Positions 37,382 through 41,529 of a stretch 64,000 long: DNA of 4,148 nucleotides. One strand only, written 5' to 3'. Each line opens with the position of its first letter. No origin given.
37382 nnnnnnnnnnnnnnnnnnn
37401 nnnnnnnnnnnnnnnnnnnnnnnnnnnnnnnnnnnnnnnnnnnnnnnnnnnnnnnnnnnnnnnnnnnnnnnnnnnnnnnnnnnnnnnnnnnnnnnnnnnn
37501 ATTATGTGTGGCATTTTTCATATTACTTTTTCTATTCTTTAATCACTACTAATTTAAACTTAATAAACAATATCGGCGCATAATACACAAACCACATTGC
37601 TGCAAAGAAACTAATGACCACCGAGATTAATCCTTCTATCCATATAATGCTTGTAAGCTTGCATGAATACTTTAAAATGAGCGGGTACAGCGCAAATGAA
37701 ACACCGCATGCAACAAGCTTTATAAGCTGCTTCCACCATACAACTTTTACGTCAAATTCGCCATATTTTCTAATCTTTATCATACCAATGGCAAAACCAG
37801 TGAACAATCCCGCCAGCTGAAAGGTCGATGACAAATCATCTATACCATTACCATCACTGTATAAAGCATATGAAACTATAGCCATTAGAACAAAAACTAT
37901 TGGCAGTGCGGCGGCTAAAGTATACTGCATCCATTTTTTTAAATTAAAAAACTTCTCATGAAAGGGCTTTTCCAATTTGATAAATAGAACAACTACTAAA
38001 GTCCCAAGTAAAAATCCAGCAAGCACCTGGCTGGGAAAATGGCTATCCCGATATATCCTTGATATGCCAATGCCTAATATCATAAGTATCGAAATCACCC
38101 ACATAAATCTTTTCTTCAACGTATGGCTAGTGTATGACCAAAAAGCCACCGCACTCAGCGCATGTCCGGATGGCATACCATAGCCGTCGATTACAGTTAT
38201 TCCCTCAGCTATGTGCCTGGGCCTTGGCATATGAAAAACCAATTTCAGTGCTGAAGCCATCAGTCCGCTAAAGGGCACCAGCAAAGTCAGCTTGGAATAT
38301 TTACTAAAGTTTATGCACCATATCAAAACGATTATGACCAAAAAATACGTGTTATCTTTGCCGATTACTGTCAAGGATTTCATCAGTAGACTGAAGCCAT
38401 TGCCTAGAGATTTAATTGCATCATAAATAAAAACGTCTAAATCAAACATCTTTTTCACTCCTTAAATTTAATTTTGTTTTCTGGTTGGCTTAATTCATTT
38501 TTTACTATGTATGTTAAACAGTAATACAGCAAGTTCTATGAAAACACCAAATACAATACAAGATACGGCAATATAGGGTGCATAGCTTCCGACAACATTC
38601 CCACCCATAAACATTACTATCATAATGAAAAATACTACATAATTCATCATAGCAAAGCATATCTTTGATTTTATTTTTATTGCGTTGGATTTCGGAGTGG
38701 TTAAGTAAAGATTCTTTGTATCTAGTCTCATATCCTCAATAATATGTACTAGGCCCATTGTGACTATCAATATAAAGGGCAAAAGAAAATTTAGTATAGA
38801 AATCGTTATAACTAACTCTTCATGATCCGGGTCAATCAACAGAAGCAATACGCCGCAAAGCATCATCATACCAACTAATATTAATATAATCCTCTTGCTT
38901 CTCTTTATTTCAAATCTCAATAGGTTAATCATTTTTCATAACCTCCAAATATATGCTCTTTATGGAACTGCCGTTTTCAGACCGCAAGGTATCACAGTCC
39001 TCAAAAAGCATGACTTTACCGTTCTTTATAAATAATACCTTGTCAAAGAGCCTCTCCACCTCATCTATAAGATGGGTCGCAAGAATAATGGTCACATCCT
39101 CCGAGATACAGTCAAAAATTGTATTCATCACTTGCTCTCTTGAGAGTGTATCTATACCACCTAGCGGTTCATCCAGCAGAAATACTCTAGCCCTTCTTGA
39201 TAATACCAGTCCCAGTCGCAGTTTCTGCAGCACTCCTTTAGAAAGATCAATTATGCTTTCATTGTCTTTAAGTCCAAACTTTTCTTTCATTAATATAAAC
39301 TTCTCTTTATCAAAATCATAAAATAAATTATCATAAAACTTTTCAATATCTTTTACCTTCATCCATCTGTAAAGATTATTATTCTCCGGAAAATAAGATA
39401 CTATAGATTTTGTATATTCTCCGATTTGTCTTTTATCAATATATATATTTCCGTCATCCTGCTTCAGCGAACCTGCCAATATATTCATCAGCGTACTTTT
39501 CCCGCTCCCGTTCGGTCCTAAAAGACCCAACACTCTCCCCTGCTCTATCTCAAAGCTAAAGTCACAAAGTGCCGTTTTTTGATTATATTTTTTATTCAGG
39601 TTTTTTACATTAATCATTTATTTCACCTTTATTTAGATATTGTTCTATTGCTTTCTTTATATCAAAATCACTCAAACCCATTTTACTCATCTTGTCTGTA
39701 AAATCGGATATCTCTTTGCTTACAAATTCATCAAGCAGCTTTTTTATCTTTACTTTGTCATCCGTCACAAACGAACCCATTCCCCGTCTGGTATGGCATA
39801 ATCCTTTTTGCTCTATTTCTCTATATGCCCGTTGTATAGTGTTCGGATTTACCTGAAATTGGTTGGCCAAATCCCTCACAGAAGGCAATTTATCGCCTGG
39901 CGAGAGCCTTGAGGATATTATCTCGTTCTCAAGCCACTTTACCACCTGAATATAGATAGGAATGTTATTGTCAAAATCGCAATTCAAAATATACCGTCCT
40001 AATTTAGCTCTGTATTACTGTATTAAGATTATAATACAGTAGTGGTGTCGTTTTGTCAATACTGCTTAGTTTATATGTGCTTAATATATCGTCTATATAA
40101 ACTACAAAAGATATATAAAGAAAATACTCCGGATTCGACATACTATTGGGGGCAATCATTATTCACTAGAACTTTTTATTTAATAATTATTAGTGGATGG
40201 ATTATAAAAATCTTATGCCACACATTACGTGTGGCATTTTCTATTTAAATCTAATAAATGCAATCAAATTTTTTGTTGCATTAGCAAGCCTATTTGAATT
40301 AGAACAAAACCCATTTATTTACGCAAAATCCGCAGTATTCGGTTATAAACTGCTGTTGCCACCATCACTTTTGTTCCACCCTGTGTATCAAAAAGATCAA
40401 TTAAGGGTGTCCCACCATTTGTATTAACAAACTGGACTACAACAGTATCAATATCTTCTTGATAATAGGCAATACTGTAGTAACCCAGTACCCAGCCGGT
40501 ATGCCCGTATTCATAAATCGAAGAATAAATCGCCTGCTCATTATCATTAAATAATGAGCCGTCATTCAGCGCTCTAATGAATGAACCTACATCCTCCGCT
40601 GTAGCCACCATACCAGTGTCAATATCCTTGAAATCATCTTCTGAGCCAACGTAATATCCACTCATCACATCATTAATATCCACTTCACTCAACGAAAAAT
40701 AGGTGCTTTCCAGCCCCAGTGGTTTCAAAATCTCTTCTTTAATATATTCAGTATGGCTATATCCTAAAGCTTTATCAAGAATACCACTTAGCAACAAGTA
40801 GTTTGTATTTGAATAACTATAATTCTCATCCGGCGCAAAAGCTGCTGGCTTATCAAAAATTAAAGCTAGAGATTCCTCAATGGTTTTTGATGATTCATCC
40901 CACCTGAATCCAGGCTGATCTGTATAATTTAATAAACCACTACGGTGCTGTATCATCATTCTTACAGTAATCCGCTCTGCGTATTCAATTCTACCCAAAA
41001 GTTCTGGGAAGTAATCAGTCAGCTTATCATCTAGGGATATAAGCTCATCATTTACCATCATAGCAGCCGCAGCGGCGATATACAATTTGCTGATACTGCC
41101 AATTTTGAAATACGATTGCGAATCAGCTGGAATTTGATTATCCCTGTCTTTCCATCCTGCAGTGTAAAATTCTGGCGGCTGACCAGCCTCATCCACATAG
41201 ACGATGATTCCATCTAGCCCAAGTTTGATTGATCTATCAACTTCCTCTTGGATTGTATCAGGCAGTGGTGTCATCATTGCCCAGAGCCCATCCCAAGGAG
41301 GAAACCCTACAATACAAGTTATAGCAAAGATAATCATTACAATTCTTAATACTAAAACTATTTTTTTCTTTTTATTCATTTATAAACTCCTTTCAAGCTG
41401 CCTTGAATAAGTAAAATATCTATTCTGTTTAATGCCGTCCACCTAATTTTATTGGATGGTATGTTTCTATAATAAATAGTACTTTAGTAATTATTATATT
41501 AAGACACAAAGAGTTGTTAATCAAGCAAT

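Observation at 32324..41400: Integrase-less array of gene cassettes anchored at tRNA-Asn, separated by decayed copies of the tRNA 3' end plus its terminator module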

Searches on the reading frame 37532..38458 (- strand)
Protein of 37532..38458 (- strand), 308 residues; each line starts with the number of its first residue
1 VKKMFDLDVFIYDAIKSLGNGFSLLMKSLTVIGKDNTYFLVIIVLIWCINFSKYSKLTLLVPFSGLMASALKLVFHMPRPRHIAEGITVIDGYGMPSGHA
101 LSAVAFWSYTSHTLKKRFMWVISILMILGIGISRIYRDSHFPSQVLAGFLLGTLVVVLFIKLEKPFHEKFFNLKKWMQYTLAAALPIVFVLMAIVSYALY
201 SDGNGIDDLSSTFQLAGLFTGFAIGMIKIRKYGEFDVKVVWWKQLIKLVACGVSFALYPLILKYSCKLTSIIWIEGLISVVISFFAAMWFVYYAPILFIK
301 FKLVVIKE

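Call 11: search_protein_families(library=pfam, proteins=[window:37532-38458:-], max_evalue=0.01)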
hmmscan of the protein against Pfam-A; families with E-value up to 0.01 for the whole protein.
window:37532-38458:- (308 aa): 3 families
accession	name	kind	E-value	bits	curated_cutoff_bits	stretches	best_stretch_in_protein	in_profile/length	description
PF01569.27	PAP2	-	3.1e-18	66.2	27.2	1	59-162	7-124/130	PAP2 superfamily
PF14378.12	PAP2_3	-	0.00011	22.5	27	1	95-157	127-189/190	PAP2 superfamily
PF14360.12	PAP2_C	-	0.007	17.3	27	1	96-158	7-71/74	PAP2 superfamily C-terminal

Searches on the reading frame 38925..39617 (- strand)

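Call 73: search_protein_families(library=pfam, proteins=[window:38925-39617:-], max_evalue=0.01)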
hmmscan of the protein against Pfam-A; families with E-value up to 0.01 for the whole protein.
window:38925-39617:- (230 aa): 13 families
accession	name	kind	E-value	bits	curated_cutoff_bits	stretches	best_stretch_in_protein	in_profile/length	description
PF00005.33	ABC_tran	-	4.8e-24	86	25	1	19-152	3-136/137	ABC transporter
PF13304.12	AAA_21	-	3.6e-11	44.1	27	2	89-182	204-298/304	AAA domain, putative AbiEii toxin, Type IV TA system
PF03193.22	RsgA_GTPase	-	0.00024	21.4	30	1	16-76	96-154/174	RsgA GTPase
PF20720.3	nSTAND3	-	0.00061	20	27.2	1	23-117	13-78/155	Novel STAND NTPase 3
PF13555.12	AAA_29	-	0.0017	18.5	27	1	22-44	17-39/61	P-loop containing region of AAA domain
PF13401.12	AAA_22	-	0.0021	18.8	27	0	27-72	5-33/130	AAA domain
PF13476.12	AAA_23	-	0.0029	18.7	27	1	23-63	16-55/201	AAA domain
PF07693.20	KAP_NTPase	-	0.0049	16.6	20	1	22-123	17-68/293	KAP family P-loop domain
PF00004.35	AAA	-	0.0055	17.6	21.2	0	32-53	3-24/131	ATPase family associated with various cellular activities (AAA)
PF13173.12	AAA_14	-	0.0068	16.9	27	0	28-69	3-44/129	AAA domain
PF13175.12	AAA_15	-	0.0096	16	32.1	0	32-160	28-92/374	AAA ATPase domain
PF00437.27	T2SSE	-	0.0099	15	24.9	0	25-59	139-174/370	Type II/IV secretion system protein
PF01637.24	ATPase_2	-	0.01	16.1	33.2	0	27-86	20-69/225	ATPase domain predominantly from Archaea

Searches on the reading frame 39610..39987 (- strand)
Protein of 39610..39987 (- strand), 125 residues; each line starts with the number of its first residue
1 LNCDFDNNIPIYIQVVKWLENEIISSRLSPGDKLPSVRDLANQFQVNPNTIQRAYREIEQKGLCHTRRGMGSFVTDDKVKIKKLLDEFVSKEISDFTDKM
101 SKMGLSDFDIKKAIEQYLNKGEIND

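Call 11: search_protein_families(library=pfam, proteins=[window:39610-39987:-], max_evalue=0.01)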
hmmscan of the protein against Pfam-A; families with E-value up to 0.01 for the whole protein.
window:39610-39987:- (125 aa): 4 families
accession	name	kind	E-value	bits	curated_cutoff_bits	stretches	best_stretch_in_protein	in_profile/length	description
PF00392.27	GntR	-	5.1e-17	61.7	27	1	12-74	2-64/64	Bacterial regulatory proteins, gntR family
PF13730.12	HTH_36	-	1.4e-05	25.2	25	1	34-63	25-54/55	Helix-turn-helix domain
PF14502.12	HTH_41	-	0.00034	20.4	25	1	31-74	3-48/48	Helix-turn-helix domain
PF02082.26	Rrf2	-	0.0018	18.9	30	1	30-70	19-59/132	Iron-dependent Transcriptional regulator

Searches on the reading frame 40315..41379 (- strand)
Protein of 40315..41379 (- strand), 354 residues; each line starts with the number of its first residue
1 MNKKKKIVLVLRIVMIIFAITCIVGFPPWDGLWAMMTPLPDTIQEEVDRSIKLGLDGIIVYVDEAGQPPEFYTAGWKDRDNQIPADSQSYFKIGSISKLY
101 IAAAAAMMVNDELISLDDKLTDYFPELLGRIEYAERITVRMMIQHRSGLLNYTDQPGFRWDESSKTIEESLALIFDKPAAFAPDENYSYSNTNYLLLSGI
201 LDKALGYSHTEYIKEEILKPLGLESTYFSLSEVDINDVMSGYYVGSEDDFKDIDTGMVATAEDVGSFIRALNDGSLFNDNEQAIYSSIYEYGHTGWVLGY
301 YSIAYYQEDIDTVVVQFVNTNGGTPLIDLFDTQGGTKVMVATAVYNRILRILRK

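Call 11: search_protein_families(library=pfam, proteins=[window:40315-41379:-], max_evalue=0.01)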
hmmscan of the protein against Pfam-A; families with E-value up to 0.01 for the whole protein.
window:40315-41379:- (354 aa): 2 families
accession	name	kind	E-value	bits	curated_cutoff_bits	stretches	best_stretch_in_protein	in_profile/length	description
PF00144.29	Beta-lactamase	-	6.5e-45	154.2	27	1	55-282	14-246/329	Beta-lactamase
PF13354.11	Beta-lactamase2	-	0.00012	21.9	22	0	81-121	11-51/214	Beta-lactamase enzyme family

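Call 23: find_encoding_contigs(protein=window:40315-41379:-, flank=10000, max_places=10)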
Protein window:40315-41379:- (354 aa): 2 contigs read that carry it; 2 places shown.
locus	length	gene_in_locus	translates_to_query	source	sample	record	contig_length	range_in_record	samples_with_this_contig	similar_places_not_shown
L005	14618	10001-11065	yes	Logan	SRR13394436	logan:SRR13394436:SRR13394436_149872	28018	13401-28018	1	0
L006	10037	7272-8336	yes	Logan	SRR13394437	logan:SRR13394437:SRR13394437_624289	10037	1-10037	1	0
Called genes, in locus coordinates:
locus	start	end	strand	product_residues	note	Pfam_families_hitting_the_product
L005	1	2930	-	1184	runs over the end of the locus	PF02463:SMC_N, PF13304:AAA_21 (weak), PF13476:AAA_23, PF13555:AAA_29 (weak), PF06470:SMC_hinge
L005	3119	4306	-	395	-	PF00753:Lactamase_B, PF19583:ODP, PF00258:Flavodoxin_1, PF03358:FMN_red (weak)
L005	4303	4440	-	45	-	PF00301:Rubredoxin, PF21349:RUBY_RBDX (weak)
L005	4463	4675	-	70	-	PF08984:DUF1858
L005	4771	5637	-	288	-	PF00781:DAGK_cat, PF19279:YegS_C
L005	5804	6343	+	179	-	PF01575:MaoC_dehydratas, PF13452:FAS1_DH_region (weak)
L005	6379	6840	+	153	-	PF01047:MarR, PF12802:MarR_2, PF13412:HTH_24 (weak)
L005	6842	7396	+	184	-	PF14512:TM1586_NiRdase (faint), PF00881:Nitroreductase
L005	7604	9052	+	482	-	PF03611:EIIC-GAT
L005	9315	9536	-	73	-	-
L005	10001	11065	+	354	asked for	PF00144:Beta-lactamase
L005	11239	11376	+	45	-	-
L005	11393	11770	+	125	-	PF00392:GntR, PF13730:HTH_36 (faint)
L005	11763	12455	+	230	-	PF00005:ABC_tran, PF13304:AAA_21 (weak)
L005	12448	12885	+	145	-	-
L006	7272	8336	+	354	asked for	PF00144:Beta-lactamase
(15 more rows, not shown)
